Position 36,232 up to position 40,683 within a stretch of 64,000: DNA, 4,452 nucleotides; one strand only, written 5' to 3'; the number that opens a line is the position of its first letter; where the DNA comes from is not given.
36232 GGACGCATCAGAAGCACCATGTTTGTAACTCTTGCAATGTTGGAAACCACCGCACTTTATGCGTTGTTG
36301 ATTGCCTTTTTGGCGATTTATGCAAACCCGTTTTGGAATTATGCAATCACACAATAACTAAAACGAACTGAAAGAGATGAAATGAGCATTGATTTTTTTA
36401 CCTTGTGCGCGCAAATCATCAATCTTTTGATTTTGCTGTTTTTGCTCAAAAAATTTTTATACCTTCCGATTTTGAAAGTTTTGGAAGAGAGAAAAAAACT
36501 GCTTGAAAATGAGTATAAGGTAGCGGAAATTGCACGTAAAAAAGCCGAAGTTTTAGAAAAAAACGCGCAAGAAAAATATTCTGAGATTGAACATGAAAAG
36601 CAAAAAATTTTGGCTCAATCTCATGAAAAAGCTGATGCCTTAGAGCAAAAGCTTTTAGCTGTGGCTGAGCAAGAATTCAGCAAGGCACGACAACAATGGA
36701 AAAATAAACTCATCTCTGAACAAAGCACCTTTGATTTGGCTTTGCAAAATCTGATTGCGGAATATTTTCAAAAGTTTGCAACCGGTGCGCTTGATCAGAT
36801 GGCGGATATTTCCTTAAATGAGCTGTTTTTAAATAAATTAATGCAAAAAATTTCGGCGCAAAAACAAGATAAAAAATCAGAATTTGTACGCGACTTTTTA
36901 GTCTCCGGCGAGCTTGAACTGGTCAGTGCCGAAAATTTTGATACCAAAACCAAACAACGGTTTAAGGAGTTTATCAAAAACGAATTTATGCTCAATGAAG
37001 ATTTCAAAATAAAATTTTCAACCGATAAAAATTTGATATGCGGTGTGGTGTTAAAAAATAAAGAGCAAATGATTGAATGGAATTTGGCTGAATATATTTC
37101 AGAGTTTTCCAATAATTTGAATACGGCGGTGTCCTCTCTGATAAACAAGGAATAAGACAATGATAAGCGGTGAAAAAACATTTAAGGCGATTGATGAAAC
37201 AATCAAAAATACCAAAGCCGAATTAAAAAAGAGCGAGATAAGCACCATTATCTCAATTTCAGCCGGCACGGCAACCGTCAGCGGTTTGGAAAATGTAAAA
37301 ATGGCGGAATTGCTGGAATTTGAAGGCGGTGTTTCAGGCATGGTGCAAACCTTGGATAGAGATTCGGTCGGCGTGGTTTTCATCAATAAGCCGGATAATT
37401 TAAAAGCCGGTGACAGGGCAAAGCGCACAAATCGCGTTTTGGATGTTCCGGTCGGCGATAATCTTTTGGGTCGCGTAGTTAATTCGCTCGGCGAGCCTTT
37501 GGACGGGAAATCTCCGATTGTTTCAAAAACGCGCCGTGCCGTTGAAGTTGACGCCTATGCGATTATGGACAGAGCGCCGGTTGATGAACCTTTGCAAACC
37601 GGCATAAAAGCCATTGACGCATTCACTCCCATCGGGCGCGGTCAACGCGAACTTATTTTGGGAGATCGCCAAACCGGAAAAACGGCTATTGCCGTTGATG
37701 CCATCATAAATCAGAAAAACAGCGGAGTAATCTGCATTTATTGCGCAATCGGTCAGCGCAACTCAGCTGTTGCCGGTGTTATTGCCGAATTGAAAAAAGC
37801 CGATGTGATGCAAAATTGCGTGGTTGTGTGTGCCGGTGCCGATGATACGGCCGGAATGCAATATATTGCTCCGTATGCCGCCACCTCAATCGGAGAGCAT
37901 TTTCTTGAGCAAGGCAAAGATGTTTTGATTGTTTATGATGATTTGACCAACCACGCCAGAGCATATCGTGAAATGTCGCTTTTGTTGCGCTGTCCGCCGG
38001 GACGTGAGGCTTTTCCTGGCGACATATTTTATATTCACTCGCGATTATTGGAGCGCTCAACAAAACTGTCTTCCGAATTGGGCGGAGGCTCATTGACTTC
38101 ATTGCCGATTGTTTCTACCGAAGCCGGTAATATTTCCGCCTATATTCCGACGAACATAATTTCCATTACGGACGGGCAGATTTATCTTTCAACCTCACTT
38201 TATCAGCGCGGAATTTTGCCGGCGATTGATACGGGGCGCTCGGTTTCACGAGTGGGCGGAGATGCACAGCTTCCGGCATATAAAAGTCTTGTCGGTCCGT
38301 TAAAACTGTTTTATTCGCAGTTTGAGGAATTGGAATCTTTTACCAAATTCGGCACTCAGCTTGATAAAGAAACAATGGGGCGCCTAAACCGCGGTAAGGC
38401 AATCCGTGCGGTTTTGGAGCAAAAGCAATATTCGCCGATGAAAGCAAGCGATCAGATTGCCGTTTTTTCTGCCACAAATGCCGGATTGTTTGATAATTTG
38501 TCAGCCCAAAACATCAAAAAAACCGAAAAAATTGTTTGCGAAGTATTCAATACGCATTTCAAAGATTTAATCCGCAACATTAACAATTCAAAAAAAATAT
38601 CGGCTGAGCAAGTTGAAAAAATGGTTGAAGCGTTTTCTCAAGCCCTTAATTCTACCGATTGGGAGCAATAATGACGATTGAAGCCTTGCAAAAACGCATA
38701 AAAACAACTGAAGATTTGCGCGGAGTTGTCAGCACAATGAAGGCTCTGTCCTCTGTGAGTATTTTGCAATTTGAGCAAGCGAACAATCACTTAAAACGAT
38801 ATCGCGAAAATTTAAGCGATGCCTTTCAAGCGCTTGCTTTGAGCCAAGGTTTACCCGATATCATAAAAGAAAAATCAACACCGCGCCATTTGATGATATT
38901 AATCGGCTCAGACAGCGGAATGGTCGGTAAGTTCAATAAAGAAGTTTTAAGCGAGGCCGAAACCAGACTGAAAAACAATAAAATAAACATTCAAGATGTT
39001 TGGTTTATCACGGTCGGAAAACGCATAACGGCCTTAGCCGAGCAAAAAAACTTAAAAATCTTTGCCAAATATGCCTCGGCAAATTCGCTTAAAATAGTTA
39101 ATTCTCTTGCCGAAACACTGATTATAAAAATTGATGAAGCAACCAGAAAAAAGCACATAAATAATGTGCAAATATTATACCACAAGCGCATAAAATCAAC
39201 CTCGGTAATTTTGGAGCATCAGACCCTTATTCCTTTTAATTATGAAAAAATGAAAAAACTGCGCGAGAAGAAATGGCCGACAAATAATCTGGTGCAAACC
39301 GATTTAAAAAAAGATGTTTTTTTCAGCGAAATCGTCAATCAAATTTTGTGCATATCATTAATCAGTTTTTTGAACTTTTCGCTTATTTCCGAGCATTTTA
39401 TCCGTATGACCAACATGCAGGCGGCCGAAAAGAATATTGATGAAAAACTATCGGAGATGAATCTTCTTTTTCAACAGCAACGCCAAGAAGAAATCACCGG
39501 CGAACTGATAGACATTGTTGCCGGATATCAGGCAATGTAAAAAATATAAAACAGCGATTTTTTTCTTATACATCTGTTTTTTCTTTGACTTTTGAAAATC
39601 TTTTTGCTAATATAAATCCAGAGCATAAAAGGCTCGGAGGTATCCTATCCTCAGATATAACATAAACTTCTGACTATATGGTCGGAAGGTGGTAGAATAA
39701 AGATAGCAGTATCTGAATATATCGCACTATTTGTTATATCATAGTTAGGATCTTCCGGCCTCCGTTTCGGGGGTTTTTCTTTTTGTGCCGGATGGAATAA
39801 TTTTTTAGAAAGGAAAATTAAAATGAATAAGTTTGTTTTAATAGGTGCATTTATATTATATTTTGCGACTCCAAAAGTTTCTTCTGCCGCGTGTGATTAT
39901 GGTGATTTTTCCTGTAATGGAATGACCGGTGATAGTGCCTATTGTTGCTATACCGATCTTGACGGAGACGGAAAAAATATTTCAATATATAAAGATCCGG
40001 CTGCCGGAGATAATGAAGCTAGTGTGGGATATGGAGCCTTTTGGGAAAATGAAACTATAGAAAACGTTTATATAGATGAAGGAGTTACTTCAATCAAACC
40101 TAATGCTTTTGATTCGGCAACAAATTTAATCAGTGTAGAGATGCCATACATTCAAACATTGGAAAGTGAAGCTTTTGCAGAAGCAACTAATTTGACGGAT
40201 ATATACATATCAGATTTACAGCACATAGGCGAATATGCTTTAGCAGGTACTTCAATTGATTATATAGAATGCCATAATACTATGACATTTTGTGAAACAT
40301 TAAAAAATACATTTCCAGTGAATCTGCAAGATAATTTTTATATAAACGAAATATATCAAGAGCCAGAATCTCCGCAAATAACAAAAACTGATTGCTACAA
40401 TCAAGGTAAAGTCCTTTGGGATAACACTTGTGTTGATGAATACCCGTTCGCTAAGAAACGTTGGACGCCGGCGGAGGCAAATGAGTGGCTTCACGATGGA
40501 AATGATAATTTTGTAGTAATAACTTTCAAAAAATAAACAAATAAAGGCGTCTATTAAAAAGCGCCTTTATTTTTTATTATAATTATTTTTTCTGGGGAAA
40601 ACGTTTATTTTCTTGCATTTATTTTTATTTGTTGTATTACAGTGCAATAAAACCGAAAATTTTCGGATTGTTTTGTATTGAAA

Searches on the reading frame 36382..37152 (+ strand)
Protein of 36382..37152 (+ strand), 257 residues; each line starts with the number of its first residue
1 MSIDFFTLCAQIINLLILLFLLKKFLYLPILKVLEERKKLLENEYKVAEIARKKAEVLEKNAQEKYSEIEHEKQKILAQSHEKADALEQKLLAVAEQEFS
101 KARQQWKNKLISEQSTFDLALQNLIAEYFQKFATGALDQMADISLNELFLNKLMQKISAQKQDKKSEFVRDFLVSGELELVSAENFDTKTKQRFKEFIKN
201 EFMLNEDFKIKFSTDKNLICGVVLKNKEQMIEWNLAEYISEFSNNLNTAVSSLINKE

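Call 45: search_protein_families(library=pfam, proteins=[window:36382-37152:+], max_evalue=0.00001)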
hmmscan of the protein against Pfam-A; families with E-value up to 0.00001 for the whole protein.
window:36382-37152:+ (257 aa): 1 family
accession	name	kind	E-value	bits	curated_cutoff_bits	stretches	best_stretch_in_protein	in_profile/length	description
PF00430.23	ATP-synt_B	-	1.7e-14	54.5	28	1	7-125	1-119/132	ATP synthase B/B' CF(0)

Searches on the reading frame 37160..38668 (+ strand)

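Call 45: search_protein_families(library=pfam, proteins=[window:37160-38668:+], max_evalue=0.00001)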
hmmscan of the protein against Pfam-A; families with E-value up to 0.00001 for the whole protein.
window:37160-38668:+ (503 aa): 3 families
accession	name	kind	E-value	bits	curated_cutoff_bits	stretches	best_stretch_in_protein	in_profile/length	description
PF00006.31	ATP-synt_ab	-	2.2e-81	273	29.5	1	148-363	1-213/213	ATP synthase alpha/beta family, nucleotide-binding domain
PF00306.32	ATP-synt_ab_C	-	6.2e-34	117.5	27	1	370-494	1-125/126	ATP synthase alpha/beta chain, C terminal domain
PF02874.29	ATP-synt_ab_N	-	1.7e-07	32.1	20.9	1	26-91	4-69/69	ATP synthase alpha/beta family, beta-barrel domain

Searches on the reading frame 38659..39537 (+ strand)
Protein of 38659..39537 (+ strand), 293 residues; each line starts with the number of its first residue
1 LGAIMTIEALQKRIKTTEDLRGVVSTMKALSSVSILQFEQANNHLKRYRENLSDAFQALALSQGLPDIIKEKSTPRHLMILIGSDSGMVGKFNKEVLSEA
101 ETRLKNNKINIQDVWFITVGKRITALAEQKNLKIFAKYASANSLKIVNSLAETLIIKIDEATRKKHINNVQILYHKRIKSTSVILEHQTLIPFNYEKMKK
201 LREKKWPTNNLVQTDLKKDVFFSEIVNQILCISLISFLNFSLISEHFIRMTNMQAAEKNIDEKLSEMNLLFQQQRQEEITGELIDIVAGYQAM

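Call 45: search_protein_families(library=pfam, proteins=[window:38659-39537:+], max_evalue=0.00001)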
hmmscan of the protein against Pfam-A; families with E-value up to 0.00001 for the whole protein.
window:38659-39537:+ (293 aa): 1 family
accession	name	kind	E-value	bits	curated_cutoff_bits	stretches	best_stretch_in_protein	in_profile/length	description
PF00231.24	ATP-synt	-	4e-49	168.3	39.9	1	7-293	2-285/285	ATP synthase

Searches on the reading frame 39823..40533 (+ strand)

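Call 45: search_protein_families(library=pfam, proteins=[window:39823-40533:+], max_evalue=0.00001)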
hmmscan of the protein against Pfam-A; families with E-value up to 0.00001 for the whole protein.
window:39823-40533:+ (237 aa): 1 family
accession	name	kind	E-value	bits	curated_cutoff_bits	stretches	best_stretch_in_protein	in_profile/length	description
PF13306.12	LRR_5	-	3.3e-13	50.1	27.7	1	66-156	23-114/127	BspA type Leucine rich repeat region (6 copies)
